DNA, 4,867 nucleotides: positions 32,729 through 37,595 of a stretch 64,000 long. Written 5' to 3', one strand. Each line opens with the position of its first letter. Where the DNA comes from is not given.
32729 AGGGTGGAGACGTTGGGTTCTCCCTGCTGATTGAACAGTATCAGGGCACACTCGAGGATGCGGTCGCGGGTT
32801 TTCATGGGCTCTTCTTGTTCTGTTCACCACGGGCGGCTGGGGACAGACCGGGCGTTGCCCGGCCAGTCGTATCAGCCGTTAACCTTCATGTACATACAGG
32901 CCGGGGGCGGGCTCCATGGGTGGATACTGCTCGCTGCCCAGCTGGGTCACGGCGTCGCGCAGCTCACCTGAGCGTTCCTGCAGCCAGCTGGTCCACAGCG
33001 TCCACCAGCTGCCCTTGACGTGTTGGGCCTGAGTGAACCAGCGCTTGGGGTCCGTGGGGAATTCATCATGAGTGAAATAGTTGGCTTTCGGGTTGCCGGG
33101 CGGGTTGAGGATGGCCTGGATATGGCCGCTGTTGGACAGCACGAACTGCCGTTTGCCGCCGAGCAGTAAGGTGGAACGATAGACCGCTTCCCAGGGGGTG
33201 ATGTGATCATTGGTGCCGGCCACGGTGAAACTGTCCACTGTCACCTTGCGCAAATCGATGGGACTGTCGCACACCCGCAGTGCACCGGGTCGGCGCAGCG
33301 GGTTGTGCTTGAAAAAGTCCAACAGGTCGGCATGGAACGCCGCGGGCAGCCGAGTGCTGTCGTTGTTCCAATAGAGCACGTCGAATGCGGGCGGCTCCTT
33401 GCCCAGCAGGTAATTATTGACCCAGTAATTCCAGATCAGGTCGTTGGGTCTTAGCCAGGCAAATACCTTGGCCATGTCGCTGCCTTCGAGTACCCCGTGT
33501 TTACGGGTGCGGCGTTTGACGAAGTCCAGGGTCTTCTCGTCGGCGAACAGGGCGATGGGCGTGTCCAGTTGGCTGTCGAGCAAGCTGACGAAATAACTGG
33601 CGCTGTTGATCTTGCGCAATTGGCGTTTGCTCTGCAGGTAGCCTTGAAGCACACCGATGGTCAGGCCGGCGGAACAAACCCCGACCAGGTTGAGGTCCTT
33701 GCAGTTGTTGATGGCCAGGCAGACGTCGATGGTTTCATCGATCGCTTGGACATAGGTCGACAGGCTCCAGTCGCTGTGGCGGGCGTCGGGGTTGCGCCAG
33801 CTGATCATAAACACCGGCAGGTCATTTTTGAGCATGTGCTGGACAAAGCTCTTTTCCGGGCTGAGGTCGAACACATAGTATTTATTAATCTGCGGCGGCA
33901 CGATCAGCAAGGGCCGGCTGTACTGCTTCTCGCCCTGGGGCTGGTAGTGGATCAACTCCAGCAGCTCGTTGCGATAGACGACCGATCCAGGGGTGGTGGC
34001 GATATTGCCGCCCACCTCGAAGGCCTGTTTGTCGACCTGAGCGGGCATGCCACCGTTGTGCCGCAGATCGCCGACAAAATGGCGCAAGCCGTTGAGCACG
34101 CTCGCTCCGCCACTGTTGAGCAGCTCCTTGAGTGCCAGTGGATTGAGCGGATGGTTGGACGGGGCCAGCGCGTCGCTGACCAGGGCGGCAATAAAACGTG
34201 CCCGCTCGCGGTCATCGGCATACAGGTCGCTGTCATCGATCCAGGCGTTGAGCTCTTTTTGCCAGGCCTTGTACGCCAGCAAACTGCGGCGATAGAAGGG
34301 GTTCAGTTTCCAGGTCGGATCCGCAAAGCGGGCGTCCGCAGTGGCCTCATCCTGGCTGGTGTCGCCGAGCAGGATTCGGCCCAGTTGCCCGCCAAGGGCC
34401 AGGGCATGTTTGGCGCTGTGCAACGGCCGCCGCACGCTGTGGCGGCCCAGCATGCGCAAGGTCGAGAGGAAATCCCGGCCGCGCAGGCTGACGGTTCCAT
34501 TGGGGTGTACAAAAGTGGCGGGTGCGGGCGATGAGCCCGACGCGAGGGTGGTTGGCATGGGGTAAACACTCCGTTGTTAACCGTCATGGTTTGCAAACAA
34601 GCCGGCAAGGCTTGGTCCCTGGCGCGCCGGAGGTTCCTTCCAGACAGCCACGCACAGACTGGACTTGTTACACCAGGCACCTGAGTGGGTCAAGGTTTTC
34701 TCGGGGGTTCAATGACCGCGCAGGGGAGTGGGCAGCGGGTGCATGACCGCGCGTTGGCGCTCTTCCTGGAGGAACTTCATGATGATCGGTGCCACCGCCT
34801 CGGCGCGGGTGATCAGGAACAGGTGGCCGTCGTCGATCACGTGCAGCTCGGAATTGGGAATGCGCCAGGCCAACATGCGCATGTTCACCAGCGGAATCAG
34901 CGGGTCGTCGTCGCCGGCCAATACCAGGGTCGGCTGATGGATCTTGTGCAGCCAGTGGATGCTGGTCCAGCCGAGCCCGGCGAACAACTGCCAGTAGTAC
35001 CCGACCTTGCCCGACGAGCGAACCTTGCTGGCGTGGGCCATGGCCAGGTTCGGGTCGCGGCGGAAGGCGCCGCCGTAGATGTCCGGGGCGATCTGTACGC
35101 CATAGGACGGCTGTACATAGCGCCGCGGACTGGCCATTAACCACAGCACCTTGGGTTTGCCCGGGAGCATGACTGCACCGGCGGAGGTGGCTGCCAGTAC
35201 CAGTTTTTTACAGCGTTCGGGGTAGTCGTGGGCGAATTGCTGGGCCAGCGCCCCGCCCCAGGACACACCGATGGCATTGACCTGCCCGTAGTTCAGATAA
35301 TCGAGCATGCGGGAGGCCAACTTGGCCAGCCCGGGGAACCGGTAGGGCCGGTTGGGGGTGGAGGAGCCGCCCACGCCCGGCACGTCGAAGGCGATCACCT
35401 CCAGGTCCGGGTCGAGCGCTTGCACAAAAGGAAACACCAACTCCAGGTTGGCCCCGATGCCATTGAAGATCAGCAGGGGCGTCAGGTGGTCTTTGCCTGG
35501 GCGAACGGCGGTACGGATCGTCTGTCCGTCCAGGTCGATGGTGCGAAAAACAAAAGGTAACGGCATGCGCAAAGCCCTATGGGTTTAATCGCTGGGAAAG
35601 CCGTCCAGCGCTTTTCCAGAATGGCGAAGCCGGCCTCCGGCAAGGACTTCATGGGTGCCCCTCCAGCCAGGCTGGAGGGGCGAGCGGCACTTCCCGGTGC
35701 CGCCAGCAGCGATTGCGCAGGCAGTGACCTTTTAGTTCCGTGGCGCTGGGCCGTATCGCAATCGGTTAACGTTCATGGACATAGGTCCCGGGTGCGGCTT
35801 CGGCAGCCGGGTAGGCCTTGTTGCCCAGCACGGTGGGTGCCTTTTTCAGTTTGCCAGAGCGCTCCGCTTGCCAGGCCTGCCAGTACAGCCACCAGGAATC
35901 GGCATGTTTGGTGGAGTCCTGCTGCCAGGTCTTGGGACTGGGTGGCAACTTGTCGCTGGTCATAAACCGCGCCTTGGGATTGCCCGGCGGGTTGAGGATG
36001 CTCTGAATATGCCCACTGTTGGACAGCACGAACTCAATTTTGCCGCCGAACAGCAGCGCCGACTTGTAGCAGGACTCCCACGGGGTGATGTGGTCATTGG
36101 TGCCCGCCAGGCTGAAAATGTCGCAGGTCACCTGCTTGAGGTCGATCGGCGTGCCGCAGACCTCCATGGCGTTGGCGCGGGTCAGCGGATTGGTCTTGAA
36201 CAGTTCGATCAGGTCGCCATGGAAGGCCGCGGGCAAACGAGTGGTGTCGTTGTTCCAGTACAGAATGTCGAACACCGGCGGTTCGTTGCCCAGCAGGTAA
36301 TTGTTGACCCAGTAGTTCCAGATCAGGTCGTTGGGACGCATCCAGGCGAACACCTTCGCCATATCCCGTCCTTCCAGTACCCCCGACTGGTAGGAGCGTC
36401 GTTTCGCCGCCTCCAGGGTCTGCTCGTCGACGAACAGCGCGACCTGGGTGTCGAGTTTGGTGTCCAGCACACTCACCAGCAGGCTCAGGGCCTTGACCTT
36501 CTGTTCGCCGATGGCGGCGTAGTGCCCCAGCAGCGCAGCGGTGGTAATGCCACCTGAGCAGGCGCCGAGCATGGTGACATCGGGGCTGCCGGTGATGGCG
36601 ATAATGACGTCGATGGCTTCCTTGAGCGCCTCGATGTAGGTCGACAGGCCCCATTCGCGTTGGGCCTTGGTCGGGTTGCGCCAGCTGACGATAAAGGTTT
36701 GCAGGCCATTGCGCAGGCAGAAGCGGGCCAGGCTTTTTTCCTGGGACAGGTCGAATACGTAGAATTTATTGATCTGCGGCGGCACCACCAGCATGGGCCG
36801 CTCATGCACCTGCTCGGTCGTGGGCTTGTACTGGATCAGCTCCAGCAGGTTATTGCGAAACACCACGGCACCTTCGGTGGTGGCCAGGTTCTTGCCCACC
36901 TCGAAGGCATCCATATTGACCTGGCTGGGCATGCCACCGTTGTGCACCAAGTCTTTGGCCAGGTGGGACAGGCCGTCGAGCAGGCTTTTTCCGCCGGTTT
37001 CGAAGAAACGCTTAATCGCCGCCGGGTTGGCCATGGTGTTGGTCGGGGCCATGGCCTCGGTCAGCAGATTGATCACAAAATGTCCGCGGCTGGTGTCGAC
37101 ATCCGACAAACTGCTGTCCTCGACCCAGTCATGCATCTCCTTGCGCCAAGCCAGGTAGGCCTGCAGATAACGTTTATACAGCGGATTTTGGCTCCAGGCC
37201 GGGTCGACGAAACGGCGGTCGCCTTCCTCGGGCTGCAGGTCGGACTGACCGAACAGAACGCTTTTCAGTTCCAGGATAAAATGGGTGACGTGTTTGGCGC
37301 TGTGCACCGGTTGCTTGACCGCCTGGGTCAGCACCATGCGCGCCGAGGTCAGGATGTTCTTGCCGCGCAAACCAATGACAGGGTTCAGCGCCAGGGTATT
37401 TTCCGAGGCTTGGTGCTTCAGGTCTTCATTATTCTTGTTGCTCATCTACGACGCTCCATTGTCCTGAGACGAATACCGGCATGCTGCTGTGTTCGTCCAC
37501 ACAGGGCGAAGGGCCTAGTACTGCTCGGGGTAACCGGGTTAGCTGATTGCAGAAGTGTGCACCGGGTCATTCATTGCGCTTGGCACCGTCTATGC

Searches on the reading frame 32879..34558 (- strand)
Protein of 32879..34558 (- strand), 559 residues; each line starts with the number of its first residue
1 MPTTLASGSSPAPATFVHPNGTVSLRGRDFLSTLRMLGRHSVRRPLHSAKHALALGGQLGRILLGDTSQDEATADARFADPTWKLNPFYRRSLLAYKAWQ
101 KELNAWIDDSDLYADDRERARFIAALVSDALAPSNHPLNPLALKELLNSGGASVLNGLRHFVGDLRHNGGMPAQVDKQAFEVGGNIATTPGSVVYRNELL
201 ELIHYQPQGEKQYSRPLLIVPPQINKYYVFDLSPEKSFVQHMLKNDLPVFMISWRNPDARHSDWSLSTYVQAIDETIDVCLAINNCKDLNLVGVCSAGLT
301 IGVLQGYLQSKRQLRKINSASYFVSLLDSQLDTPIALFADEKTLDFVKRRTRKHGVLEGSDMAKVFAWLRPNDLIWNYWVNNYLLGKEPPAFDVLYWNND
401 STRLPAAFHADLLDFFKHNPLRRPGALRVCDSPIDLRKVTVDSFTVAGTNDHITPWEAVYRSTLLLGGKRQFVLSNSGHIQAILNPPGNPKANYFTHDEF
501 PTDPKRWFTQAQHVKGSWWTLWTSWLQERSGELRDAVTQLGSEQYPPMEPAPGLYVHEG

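Call 49: search_protein_families(library=pfam, proteins=[window:32879-34558:-], max_evalue=0.00001)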
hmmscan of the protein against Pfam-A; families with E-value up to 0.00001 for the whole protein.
window:32879-34558:- (559 aa): 2 families
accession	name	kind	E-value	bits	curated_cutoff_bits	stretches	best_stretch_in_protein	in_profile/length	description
PF07167.19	PhaC_N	-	1.2e-60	204.5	23.7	1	75-242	2-173/173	Poly-beta-hydroxybutyrate polymerase (PhaC) N-terminus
PF00561.26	Abhydrolase_1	-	9e-13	48.9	25.8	1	235-486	18-245/245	alpha/beta hydrolase fold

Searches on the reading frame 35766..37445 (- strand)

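Call 49: search_protein_families(library=pfam, proteins=[window:35766-37445:-], max_evalue=0.00001)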
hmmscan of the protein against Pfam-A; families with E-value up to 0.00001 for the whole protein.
window:35766-37445:- (559 aa): 2 families
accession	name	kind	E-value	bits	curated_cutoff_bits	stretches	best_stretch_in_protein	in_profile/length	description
PF07167.19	PhaC_N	-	1.7e-66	223.7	23.7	1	76-243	2-173/173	Poly-beta-hydroxybutyrate polymerase (PhaC) N-terminus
PF00561.26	Abhydrolase_1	-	3e-28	99.6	25.8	1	235-486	16-245/245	alpha/beta hydrolase fold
